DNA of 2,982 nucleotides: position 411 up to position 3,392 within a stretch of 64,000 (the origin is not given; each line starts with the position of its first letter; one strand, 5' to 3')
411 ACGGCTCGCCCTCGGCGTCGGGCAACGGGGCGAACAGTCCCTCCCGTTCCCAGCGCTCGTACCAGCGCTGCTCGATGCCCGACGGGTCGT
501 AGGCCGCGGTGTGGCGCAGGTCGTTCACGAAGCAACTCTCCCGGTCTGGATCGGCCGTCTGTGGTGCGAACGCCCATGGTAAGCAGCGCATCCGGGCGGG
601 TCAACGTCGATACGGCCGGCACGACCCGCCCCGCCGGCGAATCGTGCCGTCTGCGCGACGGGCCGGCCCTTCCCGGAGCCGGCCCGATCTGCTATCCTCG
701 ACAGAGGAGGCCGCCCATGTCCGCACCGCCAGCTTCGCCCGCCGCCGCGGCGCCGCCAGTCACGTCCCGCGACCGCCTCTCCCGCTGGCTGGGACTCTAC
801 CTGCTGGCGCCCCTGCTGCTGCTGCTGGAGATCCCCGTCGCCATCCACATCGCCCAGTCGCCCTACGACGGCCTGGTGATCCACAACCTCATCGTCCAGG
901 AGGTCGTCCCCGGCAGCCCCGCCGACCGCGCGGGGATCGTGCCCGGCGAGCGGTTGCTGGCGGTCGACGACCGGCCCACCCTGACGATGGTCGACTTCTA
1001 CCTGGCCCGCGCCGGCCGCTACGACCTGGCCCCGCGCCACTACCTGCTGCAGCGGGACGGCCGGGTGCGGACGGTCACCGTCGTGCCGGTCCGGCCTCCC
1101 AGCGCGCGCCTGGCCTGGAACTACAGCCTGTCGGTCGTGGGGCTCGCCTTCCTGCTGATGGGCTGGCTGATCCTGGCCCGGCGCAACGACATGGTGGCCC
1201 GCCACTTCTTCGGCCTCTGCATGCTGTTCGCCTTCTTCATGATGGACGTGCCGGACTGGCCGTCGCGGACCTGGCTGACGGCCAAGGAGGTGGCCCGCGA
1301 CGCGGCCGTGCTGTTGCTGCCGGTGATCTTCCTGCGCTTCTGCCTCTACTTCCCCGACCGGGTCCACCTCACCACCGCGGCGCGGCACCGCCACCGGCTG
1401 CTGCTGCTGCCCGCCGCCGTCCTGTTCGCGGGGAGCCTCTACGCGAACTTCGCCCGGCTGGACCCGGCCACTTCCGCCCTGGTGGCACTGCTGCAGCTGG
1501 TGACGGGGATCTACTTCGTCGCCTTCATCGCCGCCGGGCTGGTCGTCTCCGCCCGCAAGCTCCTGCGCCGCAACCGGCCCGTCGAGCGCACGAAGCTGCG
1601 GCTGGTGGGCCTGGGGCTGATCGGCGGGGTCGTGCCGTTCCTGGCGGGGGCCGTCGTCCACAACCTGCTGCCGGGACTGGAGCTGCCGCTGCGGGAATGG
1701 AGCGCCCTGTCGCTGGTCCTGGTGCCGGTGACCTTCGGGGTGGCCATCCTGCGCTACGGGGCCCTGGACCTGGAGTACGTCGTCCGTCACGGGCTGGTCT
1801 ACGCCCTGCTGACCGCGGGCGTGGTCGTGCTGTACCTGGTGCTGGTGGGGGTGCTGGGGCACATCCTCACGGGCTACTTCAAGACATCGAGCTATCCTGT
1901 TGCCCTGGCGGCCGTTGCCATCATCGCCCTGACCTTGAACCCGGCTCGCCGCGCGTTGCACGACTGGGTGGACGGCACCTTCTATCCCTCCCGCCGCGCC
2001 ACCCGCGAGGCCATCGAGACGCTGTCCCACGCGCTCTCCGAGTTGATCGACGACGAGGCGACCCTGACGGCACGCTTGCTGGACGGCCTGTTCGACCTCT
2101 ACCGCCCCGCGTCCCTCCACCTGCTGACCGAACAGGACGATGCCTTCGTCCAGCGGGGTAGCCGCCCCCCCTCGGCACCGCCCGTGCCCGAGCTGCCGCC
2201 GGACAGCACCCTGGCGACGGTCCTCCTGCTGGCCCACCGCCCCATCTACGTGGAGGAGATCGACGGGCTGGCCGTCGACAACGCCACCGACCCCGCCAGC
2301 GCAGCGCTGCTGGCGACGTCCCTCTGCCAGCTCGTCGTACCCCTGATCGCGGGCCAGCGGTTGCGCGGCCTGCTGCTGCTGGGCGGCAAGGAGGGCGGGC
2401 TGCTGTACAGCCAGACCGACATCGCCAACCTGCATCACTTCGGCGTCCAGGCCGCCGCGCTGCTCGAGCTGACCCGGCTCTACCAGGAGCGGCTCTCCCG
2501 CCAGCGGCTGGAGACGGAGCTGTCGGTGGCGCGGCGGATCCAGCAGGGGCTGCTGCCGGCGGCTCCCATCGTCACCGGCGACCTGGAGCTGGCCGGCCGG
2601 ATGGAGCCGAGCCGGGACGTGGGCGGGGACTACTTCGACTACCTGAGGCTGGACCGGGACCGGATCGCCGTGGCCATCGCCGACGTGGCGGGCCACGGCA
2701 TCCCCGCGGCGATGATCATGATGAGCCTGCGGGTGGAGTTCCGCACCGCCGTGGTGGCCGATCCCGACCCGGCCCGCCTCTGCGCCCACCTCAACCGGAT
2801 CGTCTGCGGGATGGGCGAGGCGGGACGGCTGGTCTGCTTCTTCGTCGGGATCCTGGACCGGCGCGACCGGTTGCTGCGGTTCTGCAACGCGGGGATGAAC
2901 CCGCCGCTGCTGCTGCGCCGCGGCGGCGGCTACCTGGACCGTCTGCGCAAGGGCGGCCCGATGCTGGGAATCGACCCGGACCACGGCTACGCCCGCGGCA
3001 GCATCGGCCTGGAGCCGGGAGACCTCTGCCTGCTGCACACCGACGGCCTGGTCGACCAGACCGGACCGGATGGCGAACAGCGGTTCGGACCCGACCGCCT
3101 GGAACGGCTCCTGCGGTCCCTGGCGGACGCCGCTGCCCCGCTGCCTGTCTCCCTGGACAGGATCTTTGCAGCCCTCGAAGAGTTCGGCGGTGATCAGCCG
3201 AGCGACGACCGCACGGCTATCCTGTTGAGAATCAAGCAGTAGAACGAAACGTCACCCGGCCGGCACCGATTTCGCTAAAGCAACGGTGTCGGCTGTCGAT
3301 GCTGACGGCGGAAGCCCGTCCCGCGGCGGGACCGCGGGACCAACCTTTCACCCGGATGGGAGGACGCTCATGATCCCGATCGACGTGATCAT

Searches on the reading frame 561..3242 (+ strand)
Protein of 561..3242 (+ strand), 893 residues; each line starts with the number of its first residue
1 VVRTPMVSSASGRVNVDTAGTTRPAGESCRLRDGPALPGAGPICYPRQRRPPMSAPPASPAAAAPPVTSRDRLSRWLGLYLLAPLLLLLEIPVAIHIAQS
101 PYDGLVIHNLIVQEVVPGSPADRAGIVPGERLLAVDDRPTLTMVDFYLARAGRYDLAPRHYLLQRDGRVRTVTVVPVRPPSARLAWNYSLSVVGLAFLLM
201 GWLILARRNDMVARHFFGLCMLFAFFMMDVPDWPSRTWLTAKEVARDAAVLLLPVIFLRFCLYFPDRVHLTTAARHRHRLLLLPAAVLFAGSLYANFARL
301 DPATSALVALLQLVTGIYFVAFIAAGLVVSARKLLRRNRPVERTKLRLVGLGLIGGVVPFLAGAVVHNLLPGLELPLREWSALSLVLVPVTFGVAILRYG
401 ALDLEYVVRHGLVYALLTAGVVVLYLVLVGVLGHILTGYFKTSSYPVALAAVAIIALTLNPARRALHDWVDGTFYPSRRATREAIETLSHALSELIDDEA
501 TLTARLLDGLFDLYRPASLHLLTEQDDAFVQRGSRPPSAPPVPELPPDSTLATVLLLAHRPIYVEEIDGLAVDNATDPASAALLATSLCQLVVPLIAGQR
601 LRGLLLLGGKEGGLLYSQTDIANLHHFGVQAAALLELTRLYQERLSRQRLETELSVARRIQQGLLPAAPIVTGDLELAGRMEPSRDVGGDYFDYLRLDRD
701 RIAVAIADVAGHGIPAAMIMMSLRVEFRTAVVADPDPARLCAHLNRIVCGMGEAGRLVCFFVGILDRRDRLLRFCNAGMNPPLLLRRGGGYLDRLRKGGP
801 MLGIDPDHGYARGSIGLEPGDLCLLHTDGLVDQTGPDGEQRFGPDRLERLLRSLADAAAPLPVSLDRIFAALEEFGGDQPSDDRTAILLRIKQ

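Call 53: search_protein_families(library=pfam, proteins=[window:561-3242:+], max_evalue=0.00001)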
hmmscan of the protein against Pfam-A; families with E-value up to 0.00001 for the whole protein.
window:561-3242:+ (893 aa): 2 families
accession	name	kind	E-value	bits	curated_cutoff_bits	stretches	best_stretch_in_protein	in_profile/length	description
PF07228.17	SpoIIE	-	6.5e-45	153.9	25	1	699-891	2-191/192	Stage II sporulation protein E (SpoIIE)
PF17820.7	PDZ_6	-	2e-09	37.5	27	1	112-145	2-35/54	PDZ domain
